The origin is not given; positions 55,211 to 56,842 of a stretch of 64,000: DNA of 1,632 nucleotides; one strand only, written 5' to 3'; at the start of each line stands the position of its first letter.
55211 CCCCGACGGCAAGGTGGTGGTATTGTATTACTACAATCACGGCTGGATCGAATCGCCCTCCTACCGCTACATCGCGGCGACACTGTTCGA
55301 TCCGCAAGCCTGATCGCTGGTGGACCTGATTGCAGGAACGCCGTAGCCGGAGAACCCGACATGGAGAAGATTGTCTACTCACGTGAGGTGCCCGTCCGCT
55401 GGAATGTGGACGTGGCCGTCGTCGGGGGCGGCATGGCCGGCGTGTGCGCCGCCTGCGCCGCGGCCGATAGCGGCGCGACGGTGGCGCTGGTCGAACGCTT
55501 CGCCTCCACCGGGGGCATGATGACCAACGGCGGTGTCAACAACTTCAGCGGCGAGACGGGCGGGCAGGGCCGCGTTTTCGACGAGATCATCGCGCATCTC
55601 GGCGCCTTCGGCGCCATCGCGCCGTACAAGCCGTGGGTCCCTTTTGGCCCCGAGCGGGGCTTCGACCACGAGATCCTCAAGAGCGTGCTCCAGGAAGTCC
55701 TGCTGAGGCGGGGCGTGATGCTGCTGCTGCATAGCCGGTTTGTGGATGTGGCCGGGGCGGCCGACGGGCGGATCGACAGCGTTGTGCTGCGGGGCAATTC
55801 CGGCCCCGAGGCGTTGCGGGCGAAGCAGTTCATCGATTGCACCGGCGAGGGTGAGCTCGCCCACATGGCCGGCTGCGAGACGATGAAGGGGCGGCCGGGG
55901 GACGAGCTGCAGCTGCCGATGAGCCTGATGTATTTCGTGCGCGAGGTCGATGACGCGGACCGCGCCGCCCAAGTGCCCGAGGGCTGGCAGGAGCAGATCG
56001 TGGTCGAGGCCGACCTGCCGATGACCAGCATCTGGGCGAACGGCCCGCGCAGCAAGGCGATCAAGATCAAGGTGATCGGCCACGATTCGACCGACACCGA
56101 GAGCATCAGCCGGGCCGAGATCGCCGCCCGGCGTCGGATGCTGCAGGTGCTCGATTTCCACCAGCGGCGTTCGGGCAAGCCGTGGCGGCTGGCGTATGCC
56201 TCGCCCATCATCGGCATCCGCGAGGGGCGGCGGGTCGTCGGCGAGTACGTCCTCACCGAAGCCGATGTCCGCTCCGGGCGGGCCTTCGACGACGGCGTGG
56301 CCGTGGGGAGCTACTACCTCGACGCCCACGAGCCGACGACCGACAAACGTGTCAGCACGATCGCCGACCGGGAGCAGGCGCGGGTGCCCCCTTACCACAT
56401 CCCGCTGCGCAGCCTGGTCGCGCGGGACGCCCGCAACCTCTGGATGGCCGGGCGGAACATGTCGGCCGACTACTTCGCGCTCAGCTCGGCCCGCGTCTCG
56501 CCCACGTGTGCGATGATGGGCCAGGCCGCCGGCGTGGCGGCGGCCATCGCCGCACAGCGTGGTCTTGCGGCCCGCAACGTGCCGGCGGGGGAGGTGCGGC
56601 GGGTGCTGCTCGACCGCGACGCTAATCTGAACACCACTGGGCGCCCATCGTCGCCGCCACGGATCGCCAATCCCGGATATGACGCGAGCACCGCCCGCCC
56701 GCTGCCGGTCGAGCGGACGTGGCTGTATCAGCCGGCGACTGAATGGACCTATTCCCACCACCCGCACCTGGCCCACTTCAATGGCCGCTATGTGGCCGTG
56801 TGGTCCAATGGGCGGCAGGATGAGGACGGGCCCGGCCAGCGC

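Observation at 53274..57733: Sialic-acid-like catabolic cluster containing an FAD-oxidoreductase::BNR-sialidase fusion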

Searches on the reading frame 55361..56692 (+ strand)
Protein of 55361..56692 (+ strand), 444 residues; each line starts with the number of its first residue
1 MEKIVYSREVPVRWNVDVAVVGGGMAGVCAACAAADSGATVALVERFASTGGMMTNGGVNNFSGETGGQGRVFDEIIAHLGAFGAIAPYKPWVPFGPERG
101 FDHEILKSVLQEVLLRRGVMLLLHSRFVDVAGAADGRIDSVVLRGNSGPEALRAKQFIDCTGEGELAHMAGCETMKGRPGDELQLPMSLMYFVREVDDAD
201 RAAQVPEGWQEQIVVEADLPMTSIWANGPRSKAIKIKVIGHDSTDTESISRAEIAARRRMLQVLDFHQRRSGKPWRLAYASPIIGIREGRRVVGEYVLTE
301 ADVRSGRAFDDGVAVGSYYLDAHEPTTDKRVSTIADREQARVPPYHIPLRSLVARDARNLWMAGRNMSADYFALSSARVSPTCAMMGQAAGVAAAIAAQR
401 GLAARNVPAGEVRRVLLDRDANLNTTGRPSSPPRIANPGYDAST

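Call 17: search_solved_structures(query=window:55361-56692:+, max_evalue=0.001, show_alignments=1)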
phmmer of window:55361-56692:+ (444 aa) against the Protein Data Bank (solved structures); distinct sequences matched with E-value up to 0.001: 5.
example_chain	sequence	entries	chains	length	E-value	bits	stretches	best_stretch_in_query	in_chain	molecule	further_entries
1ojt_A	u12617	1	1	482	2.1e-06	30.3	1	16-88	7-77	SURFACE PROTEIN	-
1bhy_A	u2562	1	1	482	2.2e-06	30.2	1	16-88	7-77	P64K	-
5u25_A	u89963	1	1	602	2.6e-06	30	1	16-88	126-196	Dihydrolipoamide dehydrogenase (E3 component of pyruvate and 2-oxoglutarate dehydrogenase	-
1d4c_A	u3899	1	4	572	0.00047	22.5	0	12-67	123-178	FLAVOCYTOCHROME C FUMARATE REDUCTASE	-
1d4d_A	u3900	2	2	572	0.00048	22.5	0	12-67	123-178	FLAVOCYTOCHROME C FUMARATE REDUCTASE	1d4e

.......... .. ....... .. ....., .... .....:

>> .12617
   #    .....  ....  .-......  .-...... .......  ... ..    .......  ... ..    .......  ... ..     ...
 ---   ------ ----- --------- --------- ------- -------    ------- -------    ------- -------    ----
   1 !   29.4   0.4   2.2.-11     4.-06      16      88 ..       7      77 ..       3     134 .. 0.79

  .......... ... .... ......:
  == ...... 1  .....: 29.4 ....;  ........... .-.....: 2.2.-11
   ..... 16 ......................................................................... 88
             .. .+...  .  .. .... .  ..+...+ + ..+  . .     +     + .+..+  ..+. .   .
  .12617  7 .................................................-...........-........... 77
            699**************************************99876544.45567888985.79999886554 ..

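Call 42: predict_structure(alignment_id=A3)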
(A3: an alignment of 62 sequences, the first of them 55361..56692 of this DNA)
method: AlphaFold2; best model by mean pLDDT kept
length: 444 residues; sequences in the alignment: 62
mean_pLDDT: 90.8   pTM: 0.91
mean pLDDT of the five models: 90.8, 89.7, 89.2, 88.0, 87.8
residues with pLDDT >= 90: 335; 70-90: 77; 50-70: 14; < 50: 18
segments of 3 or more residues with pLDDT < 50: 50-53, 55-57, 436-444
pLDDT, mean of each block of 10 residues (from residue 1): 88 98 93 99 75 51 90 97 95 88 90 97 93 95 96 98 94 92 90 97 96 97 91 94 93 97 98 96 85 96 95 93 91 91 95 98 92 72 96 99 98 98 87 52 40
secondary structure, 60 per line:
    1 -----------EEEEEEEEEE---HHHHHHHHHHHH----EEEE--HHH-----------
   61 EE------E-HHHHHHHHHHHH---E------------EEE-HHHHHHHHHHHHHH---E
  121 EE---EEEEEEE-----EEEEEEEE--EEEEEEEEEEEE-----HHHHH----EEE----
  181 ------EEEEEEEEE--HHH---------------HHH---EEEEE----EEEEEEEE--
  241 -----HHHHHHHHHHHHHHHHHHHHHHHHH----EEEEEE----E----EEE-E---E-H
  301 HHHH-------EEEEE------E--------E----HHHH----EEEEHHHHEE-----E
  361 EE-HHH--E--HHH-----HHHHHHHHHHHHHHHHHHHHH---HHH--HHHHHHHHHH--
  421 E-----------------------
elements in order: E12-21 H25-36 E41-44 H71-82 E99-101 H103-116 E120-122 E126-132 E138-145 E148-159 H165-169 E174-176 E187-195 E222-226 E231-238 H246-270 E275-280 E290-292 H300-304 E312-316 H337-340 E345-348 H349-352 E360-362 H380-400 H409-418

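Call 47: fold_search(model_id=the predicted structure, library=pdb)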
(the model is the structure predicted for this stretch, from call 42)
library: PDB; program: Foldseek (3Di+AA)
matches with E <= 10: 1951; with E <= 0.001: 1329
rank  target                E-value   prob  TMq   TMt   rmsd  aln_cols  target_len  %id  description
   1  7vwp_B                5.1e-13  1.00  0.41  0.37   7.0       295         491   16  Structure of the flavin-dependent monooxygenase FlsO1 from the biosynthesis of fluostatinsin (released 2022-09-21)
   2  8fhj_A                1.3e-12  1.00  0.38  0.33   9.5       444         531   16  Crystal structure of a FAD monooxygenease from Methylocystis sp. Strain SB2 (released 2023-05-03)
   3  7vwp_A                1.6e-12  1.00  0.41  0.38   7.3       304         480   15  Structure of the flavin-dependent monooxygenase FlsO1 from the biosynthesis of fluostatinsin (released 2022-09-21)
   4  1d4c_B                1.8e-12  1.00  0.38  0.31  13.7       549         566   15  CRYSTAL STRUCTURE OF THE UNCOMPLEXED FORM OF THE FLAVOCYTOCHROME C FUMARATE REDUCTASE OF SHEWANELLA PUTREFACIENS STRAI (released 1999-12-01)
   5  5bul                  4.3e-12  1.00  0.42  0.47   9.9       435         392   10  Structure of flavin-dependent brominase Bmp2 triple mutant Y302S F306V A345W (released 2016-03-09)
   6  1qjd                  4.6e-12  1.00  0.37  0.30  13.1       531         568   13  Flavocytochrome C3 from Shewanella frigidimarina (released 1999-11-21)
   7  3oz2                  4.9e-12  1.00  0.45  0.50  10.6       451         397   13  Crystal structure of a geranylgeranyl bacteriochlorophyll reductase-like (Ta0516) from Thermoplasma acidophilum at 1.60  (released 2010-10-27)
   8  1d4c_A                4.9e-12  1.00  0.38  0.30  13.8       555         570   14  CRYSTAL STRUCTURE OF THE UNCOMPLEXED FORM OF THE FLAVOCYTOCHROME C FUMARATE REDUCTASE OF SHEWANELLA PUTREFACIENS STRAI (released 1999-12-01)
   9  7vwp_D                5.2e-12  1.00  0.43  0.40  10.3       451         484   14  Structure of the flavin-dependent monooxygenase FlsO1 from the biosynthesis of fluostatinsin (released 2022-09-21)
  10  2qa2                  5.5e-12  1.00  0.39  0.36   7.3       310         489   20  Crystal structure of CabE, an aromatic hydroxylase from angucycline biosynthesis, determined to 2.7 A resolution (released 2007-08-14)
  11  4k5r_A                6.6e-12  1.00  0.42  0.39   8.7       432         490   14  The 2.0 angstrom crystal structure of MTMOIV, a baeyer-villiger monooxygenase from the mithramycin biosynthetic pathwa (released 2013-10-09)
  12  2b7r                  7.9e-12  1.00  0.39  0.31  13.1       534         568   13  Structure of E378D mutant flavocytochrome c3 (released 2006-05-23)
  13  1kss                  7.9e-12  1.00  0.38  0.31  13.1       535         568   12  Crystal Structure of His505Ala Mutant Flavocytochrome c3 from Shewanella frigidimarina (released 2002-08-14)
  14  8fhj_C                8.8e-12  1.00  0.38  0.33   9.8       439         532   14  Crystal structure of a FAD monooxygenease from Methylocystis sp. Strain SB2 (released 2023-05-03)
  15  1q9i                  8.8e-12  1.00  0.37  0.30  13.7       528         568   13  The A251C:S430C double mutant of flavocytochrome c3 from Shewanella frigidimarina (released 2004-05-04)
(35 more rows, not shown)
